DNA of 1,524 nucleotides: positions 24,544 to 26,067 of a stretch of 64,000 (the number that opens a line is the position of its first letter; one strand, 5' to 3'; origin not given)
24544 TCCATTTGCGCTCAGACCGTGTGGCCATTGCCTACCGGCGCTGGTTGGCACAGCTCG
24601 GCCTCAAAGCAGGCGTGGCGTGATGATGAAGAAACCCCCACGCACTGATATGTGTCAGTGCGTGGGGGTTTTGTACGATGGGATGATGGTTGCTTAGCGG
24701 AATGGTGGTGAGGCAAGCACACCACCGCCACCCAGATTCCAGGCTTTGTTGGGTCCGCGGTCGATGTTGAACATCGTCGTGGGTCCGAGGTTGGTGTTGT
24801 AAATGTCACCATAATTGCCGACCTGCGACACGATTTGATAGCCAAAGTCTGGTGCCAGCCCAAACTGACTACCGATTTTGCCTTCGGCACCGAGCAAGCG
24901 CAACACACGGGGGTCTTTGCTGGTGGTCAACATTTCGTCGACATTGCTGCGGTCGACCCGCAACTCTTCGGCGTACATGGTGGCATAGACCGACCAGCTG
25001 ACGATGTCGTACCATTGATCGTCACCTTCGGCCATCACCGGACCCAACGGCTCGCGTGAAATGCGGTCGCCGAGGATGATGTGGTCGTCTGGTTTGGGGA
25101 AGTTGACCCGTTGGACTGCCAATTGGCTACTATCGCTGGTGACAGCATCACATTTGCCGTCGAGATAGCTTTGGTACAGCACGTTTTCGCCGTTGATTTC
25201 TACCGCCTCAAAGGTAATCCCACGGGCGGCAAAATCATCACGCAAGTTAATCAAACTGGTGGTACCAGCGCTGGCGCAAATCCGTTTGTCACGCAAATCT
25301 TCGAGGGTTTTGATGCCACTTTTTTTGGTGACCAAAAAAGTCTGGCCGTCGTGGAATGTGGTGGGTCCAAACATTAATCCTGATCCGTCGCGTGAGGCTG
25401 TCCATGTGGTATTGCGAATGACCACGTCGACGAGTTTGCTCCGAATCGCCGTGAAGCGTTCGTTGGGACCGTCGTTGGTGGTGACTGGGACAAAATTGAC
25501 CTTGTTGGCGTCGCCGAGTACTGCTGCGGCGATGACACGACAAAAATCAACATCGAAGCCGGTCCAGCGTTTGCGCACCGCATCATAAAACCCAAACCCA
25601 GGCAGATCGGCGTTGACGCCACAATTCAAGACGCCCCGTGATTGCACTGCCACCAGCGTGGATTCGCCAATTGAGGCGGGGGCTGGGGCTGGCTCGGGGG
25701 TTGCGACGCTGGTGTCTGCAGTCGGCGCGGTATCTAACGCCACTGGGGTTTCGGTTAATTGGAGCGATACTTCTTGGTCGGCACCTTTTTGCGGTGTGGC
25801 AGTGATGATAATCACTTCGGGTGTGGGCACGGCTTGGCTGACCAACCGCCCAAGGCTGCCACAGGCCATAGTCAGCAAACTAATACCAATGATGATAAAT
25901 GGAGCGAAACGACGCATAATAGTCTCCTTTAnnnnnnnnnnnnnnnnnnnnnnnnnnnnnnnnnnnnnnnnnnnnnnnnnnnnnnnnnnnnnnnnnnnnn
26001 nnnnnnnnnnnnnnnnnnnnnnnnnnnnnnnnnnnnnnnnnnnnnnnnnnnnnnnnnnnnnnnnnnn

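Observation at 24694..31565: vWA-PP2C-kinase (YegL/YegK/YegI, TerY-P-type) triad interleaved with MOSC and beta-carbonic anhydrase and ending in a coupled orphan binding protein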

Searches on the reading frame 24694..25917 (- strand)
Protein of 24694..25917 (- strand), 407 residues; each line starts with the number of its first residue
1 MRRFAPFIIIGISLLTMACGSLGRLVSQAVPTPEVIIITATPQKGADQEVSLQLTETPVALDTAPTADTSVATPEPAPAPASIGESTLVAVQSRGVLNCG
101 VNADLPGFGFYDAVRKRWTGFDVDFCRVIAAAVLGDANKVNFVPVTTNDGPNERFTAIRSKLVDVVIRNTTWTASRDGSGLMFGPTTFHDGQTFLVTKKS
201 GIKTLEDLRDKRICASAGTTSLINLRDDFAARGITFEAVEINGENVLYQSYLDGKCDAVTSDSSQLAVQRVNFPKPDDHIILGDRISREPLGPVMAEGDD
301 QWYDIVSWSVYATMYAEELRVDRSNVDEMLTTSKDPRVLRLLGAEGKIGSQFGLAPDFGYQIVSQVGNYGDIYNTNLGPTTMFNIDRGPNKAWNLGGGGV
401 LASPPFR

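Call 3: search_protein_families(library=pfam, proteins=[window:24694-25917:-], max_evalue=0.01)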
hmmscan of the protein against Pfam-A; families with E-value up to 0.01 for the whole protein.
window:24694-25917:- (407 aa): 2 families
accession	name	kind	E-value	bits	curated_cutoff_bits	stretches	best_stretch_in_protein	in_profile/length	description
PF00497.25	SBP_bac_3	-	9.4e-12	45.3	26.4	1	97-309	1-112/132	Bacterial extracellular solute-binding proteins, family 3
PF09084.16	NMT1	-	5.5e-06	26.9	20.5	1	192-260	75-145/216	NMT1/THI5 like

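Call 4: search_protein_families(library=ncbifam, proteins=[window:24694-25917:-], max_evalue=0.01)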
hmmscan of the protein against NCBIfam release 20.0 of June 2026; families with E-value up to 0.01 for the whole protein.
window:24694-25917:- (407 aa): 10 families
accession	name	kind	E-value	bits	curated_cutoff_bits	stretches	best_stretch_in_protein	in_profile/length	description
TIGR01096.1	3A0103s03R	subfamily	3.3e-34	118.5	256.35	1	85-376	15-249/250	lysine/arginine/ornithine ABC transporter substrate-binding protein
NF008885.0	PRK11917.1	equivalog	2.5e-16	60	373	1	81-237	24-175/259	bifunctional adhesin/ABC transporter aspartate/glutamate-binding protein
NF008063.0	PRK10797.1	subfamily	3.7e-14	52.6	375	1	80-306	25-249/302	glutamate/aspartate ABC transporter substrate-binding protein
NF008426.0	PRK11260.1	equivalog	1.2e-11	44.4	312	1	81-307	27-240/266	cystine ABC transporter substrate-binding protein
NF041765.1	ArtJ_Ecoli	equivalog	2.9e-06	27.1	510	1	92-229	18-145/243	arginine ABC transporter substrate-binding protein ArtJ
NF011965.0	PRK15437.1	equivalog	0.00048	19.8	459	1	153-263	76-184/260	histidine ABC transporter substrate-binding protein HisJ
NF041764.1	ArtI_Ecoli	equivalog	0.0008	18.9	522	1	97-230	23-146/243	arginine ABC transporter substrate-binding protein ArtI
NF011583.0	PRK15007.1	subfamily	0.0016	17.8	358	1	98-229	24-145/243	arginine ABC transporter substrate-binding protein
NF007029.0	PRK09495.1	equivalog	0.0023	17.8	303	1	115-263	43-180/248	glutamine ABC transporter substrate-binding protein GlnH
TIGR01728.1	SsuA_fam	subfamily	0.0026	17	163.5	1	193-226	86-119/290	aliphatic sulfonate ABC transporter substrate-binding protein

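Call 5: search_protein_families(library=padloc, proteins=[window:24694-25917:-], max_evalue=0.01)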
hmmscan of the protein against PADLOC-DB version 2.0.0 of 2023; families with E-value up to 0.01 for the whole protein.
window:24694-25917:- (407 aa): 0 families

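Call 6: search_protein_families(library=phrogs, proteins=[window:24694-25917:-], max_evalue=0.001)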
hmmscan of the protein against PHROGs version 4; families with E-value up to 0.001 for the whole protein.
window:24694-25917:- (407 aa): 1 family
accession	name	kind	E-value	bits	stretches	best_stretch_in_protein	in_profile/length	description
phrog_10776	-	unknown function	2.5e-11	43.7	1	86-307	44-252/674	-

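Call 39: search_solved_structures(query=window:24694-25917:-, max_evalue=0.00001)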
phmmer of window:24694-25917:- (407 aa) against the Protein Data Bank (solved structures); distinct sequences matched with E-value up to 0.00001: 21.
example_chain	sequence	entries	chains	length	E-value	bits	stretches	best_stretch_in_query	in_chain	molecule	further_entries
4z9n_A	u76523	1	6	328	6.2e-74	252.4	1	86-397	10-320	Amino acid ABC transporter, periplasmic amino acid-binding protein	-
4zv1_A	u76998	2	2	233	1.2e-16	63.8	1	93-304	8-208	AncQR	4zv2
5t0w_A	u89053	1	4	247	4.3e-16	62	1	83-305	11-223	AncCDT-1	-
5eyf_A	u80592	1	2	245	4.6e-16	61.9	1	88-309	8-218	Glutamate ABC superfamily ATP binding cassette transporter, binding protein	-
5tuj_C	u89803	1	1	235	1.1e-15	60.7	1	86-305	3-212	Ancestral protein CDT-Anc1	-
1xt8_A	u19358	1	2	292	3.2e-14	55.8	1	72-305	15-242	putative amino-acid transporter periplasmic solute-binding protein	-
6h1u_A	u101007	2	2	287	3.3e-13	52.5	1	72-267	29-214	Probable glutamine-binding lipoprotein GlnH (GLNBP)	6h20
6h2t_A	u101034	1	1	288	3.3e-13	52.5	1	72-267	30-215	Probable glutamine-binding lipoprotein GlnH (GLNBP)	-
2ia4_A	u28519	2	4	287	5.4e-13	51.8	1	84-307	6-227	Putative periplasmic binding transport protein | PERIPLASMIC BINDING TRANSPORT PROTEIN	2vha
9fbu_A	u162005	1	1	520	7.9e-13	51.2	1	86-307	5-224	Periplasmic binding transport protein,Green fluorescent protein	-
2yjp_A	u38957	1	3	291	8.1e-13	51.2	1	78-301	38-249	PUTATIVE ABC TRANSPORTER, PERIPLASMIC BINDING PROTEIN, AMINO ACID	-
8ovn_A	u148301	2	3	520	1.1e-11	47.4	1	86-307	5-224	Putative periplasmic binding transport protein,Green fluorescent protein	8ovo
6ggv_A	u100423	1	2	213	1.2e-10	44.1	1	90-300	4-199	Amino acid ABC transporter, periplasmic amino acid-binding protein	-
6ggp_A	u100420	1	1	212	1.2e-10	44.1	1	90-300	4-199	Amino acid ABC transporter, periplasmic amino acid-binding protein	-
6svf_A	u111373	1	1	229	1.2e-10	44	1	90-301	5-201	Amino acid ABC transporter, periplasmic amino acid-binding protein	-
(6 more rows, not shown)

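Call 74: find_homologous_proteins(query=window:24694-25917:-, max_evalue=1e-30)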
Query window:24694-25917:- (407 aa): 4589 proteins with E <= 1e-30 among 8000 candidates; the best 120 are listed.
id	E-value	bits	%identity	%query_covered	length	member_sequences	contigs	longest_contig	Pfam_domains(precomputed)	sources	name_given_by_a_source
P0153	1.5e-257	872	94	100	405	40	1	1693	PF00497.26,PF09084.17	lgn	-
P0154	1.2e-250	849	92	100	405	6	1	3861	PF00497.26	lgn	-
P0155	3.2e-249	845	92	100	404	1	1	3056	PF00497.26,PF09084.17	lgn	-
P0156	8.6e-249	843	93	100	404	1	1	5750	PF00497.26,PF09084.17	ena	-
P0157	2.3e-248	842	92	100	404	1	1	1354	PF00497.26,PF09084.17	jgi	-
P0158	4.4e-248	841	91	100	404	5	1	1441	PF00497.26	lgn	-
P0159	7.6e-248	840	91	100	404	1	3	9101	PF00497.26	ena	-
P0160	1.6e-247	839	91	100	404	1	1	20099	PF00497.26,PF09084.17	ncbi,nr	ncbi:MAG: amino acid ABC transporter substrate-binding protein [Chloroflexi bacterium]|nr:MAG: amino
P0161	2.2e-247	838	91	100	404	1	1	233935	PF00497.26,PF09084.17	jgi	jgi:general L-amino acid transport system substrate-binding protein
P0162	2.7e-247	838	91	100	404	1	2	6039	PF00497.26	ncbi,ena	-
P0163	3.5e-247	838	91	100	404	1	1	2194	PF00497.26,PF09084.17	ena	-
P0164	3.6e-247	838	91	100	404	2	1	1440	PF00497.26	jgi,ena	jgi:general L-amino acid transport system substrate-binding protein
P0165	5.0e-247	837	91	100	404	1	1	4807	PF00497.26,PF09084.17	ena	-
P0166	9.8e-247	836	91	100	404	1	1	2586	PF00497.26,PF09084.17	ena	-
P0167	1.7e-246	836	91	100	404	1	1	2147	PF00497.26,PF09084.17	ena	-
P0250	3.0e-152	525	59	100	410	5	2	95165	PF00497.26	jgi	jgi:general L-amino acid transport system substrate-binding protein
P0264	6.4e-147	508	59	93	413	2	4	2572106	PF00497.26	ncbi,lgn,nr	ncbi:MAG: transporter substrate-binding domain-containing protein [Roseiflexus sp.]|nr:transporter s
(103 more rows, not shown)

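Call 75: find_encoding_contigs(protein=P0264, flank=6000, max_places=1)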
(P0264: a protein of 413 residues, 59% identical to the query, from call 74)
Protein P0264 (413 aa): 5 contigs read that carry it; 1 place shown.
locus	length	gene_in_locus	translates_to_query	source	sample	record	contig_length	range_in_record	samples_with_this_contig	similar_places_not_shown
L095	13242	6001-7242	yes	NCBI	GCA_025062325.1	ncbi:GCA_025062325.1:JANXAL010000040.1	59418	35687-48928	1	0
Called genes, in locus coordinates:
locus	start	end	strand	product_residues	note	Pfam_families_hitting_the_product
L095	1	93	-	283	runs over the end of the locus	PF01370:Epimerase, PF02719:Polysacc_synt_2 (faint), PF04321:RmlD_sub_bind, PF16363:GDP_Man_Dehyd, PF07993:NAD_binding_4, PF01073:3Beta_HSD (weak)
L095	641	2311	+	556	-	PF13513:HEAT_EZ (faint), PF13646:HEAT_2 (weak), PF01752:Peptidase_M9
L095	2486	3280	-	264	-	PF04989:RMNT_CmcI, PF13578:Methyltransf_24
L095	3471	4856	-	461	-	PF01546:Peptidase_M20, PF07687:M20_dimer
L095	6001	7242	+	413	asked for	PF00497:SBP_bac_3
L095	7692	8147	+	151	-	-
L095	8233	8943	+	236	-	PF00072:Response_reg, PF00486:Trans_reg_C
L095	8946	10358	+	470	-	PF00672:HAMP, PF00512:HisKA, PF02518:HATPase_c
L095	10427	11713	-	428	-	PF00285:Citrate_synt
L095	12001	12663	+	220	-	-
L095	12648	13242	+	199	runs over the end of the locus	PF00271:Helicase_C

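Call 76: find_encoding_contigs(protein=P0250, flank=6000, max_places=1)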
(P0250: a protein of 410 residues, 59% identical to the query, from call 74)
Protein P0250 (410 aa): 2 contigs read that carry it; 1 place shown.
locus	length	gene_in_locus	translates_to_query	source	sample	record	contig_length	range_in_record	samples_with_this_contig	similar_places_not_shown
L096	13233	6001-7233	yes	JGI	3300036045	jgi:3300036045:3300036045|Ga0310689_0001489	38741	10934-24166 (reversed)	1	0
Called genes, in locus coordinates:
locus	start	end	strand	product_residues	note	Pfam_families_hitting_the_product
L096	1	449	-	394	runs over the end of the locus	PF01546:Peptidase_M20, PF07687:M20_dimer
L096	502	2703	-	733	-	PF00703:Glyco_hydro_2, PF02836:Glyco_hydro_2_C (weak)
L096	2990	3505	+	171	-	-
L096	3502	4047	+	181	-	PF19671:DUF6174 (weak)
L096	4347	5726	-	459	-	PF01546:Peptidase_M20, PF07687:M20_dimer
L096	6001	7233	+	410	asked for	PF00497:SBP_bac_3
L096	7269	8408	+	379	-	PF02746:MR_MLE_N, PF13378:MR_MLE_C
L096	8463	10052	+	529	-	PF00534:Glycos_transf_1 (weak), PF13692:Glyco_trans_1_4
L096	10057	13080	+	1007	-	PF00535:Glycos_transf_2, PF13641:Glyco_tranf_2_3, PF00535:Glycos_transf_2, PF13641:Glyco_tranf_2_3, PF20706:GT4-conflict, PF00534:Glycos_transf_1, PF13692:Glyco_trans_1_4, PF13524:Glyco_trans_1_2, +1 more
